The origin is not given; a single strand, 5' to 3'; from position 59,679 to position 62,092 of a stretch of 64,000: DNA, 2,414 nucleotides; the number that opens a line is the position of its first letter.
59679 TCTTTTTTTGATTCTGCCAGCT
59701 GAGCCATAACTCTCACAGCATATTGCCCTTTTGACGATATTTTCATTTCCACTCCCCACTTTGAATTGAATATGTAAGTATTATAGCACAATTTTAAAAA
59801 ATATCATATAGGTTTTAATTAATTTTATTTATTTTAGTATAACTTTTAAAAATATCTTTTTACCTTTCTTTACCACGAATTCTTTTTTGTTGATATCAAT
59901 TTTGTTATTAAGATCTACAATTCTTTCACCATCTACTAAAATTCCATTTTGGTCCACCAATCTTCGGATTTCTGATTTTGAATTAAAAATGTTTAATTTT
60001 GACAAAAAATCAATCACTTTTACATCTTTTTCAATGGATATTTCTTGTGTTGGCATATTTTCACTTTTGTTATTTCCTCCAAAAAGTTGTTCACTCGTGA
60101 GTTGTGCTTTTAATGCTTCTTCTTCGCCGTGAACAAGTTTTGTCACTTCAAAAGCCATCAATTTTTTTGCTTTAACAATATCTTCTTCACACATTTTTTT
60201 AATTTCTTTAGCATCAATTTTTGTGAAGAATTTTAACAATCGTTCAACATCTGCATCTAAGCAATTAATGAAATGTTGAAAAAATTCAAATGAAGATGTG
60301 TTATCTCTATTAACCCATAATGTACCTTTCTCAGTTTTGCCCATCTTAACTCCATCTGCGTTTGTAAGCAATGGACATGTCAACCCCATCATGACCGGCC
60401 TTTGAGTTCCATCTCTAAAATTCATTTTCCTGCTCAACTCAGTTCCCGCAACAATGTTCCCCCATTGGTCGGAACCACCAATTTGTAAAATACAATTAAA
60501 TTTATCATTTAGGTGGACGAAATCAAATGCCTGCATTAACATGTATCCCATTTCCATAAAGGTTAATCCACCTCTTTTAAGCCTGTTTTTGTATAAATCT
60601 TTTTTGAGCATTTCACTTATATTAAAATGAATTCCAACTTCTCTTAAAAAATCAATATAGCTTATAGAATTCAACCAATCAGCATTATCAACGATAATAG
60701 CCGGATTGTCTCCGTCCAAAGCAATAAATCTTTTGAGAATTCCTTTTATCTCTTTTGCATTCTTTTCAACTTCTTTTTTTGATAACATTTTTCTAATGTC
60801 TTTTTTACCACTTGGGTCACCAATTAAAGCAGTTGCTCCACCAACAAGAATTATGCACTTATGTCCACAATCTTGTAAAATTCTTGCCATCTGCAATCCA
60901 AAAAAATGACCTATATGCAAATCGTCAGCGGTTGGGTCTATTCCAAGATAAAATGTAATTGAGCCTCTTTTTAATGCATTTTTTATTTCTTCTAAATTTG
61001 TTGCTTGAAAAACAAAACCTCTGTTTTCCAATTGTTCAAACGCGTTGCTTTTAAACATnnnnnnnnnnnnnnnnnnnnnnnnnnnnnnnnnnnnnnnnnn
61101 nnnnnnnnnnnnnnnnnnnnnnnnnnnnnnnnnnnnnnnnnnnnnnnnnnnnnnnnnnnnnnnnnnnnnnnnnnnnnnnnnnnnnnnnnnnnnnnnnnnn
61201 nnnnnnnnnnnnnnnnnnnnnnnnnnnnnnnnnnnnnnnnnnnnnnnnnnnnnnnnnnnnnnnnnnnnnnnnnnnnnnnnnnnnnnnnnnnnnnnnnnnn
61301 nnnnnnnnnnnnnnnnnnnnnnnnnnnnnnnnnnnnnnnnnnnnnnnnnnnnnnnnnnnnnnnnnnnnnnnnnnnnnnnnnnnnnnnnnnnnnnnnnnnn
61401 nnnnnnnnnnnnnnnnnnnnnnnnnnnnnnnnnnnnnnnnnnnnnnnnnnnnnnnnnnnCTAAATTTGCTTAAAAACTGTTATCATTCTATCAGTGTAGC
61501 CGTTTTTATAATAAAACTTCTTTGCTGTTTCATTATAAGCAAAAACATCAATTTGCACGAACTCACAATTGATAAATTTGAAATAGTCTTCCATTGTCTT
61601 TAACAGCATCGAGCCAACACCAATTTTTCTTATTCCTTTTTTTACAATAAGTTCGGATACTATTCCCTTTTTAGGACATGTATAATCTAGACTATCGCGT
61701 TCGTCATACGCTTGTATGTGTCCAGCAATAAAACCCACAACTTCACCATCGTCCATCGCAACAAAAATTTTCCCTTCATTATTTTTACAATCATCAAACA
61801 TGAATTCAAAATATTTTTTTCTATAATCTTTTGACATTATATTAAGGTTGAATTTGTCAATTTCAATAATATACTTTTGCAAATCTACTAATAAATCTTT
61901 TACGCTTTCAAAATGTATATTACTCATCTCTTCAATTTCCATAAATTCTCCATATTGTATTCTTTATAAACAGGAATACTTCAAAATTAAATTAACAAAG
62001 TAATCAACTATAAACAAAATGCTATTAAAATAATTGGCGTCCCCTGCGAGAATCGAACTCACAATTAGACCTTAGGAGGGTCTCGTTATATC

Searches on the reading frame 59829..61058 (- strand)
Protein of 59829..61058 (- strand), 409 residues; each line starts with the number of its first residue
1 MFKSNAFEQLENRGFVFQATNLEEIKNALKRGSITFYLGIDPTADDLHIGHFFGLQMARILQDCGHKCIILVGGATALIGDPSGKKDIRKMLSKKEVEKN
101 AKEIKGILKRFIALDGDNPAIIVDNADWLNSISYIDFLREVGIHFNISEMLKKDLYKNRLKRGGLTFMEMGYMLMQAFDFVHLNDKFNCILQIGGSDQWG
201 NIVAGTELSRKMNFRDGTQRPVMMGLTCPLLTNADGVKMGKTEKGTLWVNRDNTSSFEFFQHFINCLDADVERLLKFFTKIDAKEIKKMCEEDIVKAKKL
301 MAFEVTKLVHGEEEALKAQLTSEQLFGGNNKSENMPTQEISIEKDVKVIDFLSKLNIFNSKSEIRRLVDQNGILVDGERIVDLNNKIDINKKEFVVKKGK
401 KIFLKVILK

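Call 71: search_protein_families(library=pfam, proteins=[window:59829-61058:-], max_evalue=0.00001)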
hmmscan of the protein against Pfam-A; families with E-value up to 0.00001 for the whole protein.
window:59829-61058:- (409 aa): 2 families
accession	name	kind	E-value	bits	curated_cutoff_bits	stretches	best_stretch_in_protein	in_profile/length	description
PF00579.31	tRNA-synt_1b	-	4.2e-73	246.7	21.1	1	31-326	3-291/292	tRNA synthetases class I (W and Y)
PF22421.1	SYY_C-terminal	-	2e-08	34.4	27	1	333-403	7-80/83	Tyrosine--tRNA ligase SYY-like C-terminal domain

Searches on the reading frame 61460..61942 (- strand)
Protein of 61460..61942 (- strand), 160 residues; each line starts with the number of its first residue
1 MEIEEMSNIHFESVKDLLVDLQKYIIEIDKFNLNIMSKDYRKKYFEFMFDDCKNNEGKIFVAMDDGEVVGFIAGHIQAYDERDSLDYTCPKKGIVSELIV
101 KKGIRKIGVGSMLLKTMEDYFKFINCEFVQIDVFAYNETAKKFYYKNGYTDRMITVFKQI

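Call 71: search_protein_families(library=pfam, proteins=[window:61460-61942:-], max_evalue=0.00001)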
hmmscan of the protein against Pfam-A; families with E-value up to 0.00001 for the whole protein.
window:61460-61942:- (160 aa): 3 families
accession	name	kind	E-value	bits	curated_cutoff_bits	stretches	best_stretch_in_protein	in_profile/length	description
PF00583.31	Acetyltransf_1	-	5e-16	59.5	20.7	1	38-149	14-116/116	Acetyltransferase (GNAT) family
PF13508.13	Acetyltransf_7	-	1.3e-11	45.2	27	1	56-150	2-83/84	Acetyltransferase (GNAT) domain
PF13673.13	Acetyltransf_10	-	5.4e-09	36.6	23.6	1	51-151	25-109/128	Acetyltransferase (GNAT) domain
